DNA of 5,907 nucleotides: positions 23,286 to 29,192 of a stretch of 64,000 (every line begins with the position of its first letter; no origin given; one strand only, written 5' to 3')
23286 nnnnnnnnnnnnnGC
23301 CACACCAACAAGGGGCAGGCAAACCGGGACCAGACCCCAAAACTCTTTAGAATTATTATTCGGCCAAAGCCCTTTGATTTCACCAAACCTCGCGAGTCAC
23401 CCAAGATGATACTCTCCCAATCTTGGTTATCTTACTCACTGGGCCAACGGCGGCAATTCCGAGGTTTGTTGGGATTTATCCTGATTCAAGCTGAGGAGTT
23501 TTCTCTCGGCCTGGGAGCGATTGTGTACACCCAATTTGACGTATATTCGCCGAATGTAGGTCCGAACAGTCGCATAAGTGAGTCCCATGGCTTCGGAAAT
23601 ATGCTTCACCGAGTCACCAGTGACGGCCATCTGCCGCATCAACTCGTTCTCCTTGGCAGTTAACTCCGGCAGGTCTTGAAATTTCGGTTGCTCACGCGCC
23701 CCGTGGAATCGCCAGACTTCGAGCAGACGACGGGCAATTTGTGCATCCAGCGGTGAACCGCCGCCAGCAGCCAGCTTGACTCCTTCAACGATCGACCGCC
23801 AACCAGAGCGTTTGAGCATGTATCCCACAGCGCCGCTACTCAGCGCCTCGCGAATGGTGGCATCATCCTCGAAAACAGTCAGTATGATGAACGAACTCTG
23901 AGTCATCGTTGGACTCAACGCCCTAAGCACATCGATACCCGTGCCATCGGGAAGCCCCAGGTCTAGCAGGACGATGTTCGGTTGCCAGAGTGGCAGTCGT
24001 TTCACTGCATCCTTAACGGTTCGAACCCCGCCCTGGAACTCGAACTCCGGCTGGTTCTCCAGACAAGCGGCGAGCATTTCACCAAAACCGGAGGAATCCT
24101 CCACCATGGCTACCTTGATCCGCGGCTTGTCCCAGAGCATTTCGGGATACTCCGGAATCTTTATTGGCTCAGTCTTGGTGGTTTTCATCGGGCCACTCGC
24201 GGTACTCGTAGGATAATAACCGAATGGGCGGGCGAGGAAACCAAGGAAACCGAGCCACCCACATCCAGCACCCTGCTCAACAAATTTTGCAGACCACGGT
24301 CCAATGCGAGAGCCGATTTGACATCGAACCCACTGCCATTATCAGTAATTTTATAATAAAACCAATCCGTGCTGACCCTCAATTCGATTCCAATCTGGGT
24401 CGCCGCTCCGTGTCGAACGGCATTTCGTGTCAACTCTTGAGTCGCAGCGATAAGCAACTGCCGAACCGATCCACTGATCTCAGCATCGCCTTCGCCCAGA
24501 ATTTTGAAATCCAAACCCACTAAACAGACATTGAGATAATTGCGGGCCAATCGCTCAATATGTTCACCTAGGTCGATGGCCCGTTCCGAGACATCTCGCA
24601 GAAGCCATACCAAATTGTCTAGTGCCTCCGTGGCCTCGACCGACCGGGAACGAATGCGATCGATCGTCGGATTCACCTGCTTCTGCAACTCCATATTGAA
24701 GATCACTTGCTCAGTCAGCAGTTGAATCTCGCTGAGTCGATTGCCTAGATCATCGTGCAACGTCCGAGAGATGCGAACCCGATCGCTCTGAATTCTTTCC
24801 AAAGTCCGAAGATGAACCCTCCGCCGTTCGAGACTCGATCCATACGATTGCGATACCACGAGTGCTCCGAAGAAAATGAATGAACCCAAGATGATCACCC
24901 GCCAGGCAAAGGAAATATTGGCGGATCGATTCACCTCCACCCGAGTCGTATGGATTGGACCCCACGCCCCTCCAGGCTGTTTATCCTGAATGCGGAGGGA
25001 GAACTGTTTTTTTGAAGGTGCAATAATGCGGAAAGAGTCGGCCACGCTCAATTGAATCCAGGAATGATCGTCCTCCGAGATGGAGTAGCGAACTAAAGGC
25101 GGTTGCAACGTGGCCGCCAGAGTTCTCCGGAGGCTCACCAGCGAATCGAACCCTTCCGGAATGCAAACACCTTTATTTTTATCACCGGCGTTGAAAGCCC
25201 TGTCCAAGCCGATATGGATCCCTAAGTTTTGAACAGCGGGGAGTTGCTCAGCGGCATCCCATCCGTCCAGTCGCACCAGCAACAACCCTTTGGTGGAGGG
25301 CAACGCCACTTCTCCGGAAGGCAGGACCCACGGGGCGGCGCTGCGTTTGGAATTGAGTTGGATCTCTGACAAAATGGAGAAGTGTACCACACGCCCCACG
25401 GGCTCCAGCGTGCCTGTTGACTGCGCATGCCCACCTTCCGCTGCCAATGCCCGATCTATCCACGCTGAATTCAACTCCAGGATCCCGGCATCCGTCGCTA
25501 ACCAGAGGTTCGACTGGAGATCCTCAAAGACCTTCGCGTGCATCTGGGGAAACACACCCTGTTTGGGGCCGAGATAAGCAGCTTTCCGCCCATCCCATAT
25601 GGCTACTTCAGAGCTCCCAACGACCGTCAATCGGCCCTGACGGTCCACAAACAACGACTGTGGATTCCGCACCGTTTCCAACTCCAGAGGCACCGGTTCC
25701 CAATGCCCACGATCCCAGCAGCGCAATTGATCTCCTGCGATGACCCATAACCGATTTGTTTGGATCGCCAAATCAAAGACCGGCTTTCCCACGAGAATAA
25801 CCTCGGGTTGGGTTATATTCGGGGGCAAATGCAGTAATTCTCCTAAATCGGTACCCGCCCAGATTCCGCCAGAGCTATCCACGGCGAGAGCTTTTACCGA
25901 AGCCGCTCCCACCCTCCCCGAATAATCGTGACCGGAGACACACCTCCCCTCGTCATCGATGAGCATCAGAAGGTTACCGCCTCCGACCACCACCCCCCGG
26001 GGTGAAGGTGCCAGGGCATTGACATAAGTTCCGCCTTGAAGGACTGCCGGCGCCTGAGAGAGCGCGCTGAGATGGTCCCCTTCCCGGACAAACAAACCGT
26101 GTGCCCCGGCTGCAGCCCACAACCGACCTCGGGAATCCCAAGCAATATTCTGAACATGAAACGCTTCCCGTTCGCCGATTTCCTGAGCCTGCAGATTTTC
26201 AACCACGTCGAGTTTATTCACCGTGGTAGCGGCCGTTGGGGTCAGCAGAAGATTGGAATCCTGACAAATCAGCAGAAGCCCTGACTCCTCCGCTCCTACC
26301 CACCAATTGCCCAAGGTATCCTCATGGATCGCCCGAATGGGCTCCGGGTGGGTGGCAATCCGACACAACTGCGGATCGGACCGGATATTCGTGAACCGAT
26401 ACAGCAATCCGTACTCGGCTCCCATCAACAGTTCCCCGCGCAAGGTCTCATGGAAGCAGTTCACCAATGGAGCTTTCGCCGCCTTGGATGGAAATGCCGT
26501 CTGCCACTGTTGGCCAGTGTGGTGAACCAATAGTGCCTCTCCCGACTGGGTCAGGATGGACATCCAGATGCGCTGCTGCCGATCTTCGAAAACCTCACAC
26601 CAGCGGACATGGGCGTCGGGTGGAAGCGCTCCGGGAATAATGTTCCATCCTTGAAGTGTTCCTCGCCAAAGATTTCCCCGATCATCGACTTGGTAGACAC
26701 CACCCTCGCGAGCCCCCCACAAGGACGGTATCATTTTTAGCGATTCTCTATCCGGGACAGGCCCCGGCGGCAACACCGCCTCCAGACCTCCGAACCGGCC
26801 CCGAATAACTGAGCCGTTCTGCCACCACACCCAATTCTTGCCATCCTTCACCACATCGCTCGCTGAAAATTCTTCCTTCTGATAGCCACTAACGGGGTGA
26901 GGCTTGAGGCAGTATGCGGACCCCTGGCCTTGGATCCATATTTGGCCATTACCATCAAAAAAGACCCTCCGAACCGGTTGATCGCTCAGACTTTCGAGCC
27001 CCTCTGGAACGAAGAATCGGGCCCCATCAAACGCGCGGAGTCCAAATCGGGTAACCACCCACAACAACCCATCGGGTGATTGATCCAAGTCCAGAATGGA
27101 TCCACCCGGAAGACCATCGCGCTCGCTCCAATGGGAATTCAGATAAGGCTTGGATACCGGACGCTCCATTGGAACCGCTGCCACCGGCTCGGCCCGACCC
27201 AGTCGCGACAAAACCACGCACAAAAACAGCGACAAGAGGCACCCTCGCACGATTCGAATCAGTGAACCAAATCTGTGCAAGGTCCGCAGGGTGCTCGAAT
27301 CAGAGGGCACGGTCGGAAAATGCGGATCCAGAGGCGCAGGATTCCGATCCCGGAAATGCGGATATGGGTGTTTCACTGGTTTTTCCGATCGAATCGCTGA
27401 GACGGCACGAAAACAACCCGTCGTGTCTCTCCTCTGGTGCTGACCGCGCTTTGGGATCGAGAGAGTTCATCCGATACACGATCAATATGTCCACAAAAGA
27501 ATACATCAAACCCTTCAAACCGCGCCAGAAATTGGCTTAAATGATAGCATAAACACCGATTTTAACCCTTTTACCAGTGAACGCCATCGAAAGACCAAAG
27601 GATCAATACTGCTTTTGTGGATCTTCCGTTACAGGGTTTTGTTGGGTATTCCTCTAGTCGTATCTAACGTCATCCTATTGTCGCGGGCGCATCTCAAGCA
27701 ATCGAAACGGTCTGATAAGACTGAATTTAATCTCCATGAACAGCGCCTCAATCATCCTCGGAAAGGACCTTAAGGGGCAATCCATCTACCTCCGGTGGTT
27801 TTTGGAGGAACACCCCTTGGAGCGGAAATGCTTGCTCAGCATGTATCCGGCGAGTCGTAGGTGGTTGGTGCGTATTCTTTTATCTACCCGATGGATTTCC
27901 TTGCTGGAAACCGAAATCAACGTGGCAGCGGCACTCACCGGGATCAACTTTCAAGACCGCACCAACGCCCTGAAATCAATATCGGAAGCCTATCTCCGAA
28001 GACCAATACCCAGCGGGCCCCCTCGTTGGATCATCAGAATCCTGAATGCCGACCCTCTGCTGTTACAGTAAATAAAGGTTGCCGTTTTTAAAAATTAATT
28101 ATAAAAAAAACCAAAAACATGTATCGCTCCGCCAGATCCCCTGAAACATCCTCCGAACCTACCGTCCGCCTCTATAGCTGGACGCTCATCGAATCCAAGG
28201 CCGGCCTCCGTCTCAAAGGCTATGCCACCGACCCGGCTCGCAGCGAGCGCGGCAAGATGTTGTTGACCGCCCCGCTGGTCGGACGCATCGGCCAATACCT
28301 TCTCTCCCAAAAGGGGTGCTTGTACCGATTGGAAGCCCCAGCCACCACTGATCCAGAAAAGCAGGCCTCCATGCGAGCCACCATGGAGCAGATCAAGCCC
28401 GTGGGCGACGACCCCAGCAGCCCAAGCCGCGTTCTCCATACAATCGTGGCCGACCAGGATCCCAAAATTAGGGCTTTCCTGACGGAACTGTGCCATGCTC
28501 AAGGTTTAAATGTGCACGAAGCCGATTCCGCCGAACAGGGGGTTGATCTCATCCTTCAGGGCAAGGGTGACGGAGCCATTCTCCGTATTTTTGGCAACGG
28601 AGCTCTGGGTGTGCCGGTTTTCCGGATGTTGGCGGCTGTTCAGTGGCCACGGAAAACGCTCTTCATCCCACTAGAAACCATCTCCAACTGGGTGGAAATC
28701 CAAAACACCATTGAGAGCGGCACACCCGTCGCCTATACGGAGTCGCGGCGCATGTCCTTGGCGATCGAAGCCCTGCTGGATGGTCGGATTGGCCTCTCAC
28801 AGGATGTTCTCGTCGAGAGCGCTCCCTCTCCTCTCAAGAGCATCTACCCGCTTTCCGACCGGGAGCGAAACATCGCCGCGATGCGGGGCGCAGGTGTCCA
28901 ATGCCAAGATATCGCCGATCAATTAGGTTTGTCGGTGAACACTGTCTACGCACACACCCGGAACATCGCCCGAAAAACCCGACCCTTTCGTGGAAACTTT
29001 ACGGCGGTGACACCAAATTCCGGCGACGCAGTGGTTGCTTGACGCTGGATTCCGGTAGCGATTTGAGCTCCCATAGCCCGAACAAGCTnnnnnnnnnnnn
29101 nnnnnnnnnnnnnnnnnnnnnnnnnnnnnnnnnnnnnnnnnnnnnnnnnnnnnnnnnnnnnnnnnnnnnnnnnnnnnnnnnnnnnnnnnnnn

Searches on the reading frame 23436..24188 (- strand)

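Call 74: search_protein_families(library=pfam, proteins=[window:23436-24188:-], max_evalue=0.001)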
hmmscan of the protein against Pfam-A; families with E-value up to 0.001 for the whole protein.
window:23436-24188:- (250 aa): 2 families
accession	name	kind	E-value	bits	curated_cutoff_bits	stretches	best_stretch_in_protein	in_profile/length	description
PF00072.30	Response_reg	-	6.6e-14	52.5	30.2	1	26-135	1-108/111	Response regulator receiver domain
PF00196.25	GerE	-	2.7e-12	46.6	23.5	1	176-227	3-53/57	Bacterial regulatory proteins, luxR family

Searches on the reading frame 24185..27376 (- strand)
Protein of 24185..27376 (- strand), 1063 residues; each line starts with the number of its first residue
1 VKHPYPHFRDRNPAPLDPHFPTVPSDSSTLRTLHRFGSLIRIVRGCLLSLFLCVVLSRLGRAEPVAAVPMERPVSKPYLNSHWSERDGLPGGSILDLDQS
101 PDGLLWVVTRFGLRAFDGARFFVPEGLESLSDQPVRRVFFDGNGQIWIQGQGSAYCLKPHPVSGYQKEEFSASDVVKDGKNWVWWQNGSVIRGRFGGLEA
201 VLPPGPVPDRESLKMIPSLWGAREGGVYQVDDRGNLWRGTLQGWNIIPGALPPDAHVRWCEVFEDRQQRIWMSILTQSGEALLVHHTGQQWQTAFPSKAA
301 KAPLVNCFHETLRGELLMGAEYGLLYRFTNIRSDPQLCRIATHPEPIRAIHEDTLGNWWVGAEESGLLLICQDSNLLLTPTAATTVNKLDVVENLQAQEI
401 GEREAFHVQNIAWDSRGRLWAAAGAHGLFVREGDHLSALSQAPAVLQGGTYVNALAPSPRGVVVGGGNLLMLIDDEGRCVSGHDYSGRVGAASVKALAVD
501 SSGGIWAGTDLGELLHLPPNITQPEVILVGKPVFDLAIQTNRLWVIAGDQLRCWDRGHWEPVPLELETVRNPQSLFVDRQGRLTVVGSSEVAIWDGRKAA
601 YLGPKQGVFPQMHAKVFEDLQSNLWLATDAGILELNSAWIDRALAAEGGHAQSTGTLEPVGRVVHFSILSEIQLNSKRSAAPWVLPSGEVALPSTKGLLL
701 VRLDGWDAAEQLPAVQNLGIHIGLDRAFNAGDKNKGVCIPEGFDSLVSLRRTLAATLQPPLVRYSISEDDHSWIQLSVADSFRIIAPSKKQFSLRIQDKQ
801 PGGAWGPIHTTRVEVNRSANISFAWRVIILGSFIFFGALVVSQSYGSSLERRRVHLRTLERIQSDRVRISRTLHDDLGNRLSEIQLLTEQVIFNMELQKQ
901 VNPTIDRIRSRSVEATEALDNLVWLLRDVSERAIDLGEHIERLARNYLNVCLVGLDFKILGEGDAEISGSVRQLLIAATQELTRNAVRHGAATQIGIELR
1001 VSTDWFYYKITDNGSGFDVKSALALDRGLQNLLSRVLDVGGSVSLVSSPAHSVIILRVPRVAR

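Call 20: search_protein_families(library=pfam, proteins=[window:24185-27376:-], max_evalue=0.01)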
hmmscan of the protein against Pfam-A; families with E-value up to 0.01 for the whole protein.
window:24185-27376:- (1063 aa): 3 families
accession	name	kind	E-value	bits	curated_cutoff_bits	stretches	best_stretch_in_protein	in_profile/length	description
PF07494.17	Reg_prop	-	6.6e-14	50.7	20.4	0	129-150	1-22/24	Two component regulator propeller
PF07730.19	HisKA_3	-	8.2e-06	26.7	24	1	866-929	2-66/68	Histidine kinase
PF02518.31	HATPase_c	-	5.8e-05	23.9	26.4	1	974-1022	5-54/111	Histidine kinase-, DNA gyrase B-, and HSP90-like ATPase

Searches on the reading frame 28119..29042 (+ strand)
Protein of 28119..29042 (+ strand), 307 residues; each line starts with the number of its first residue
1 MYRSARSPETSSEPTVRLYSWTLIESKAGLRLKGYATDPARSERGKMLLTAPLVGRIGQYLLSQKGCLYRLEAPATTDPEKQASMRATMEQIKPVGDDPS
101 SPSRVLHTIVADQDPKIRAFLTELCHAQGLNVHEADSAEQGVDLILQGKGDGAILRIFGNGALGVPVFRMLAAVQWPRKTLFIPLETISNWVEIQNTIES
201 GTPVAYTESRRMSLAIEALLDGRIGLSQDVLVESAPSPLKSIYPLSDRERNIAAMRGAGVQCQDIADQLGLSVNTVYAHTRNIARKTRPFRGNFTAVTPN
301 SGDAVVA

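Call 74: search_protein_families(library=pfam, proteins=[window:28119-29042:+], max_evalue=0.001)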
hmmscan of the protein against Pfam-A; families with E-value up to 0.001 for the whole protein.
window:28119-29042:+ (307 aa): 1 family
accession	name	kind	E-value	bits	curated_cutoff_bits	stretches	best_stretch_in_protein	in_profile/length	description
PF00196.25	GerE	-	5.2e-09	36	23.5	1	244-286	2-44/57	Bacterial regulatory proteins, luxR family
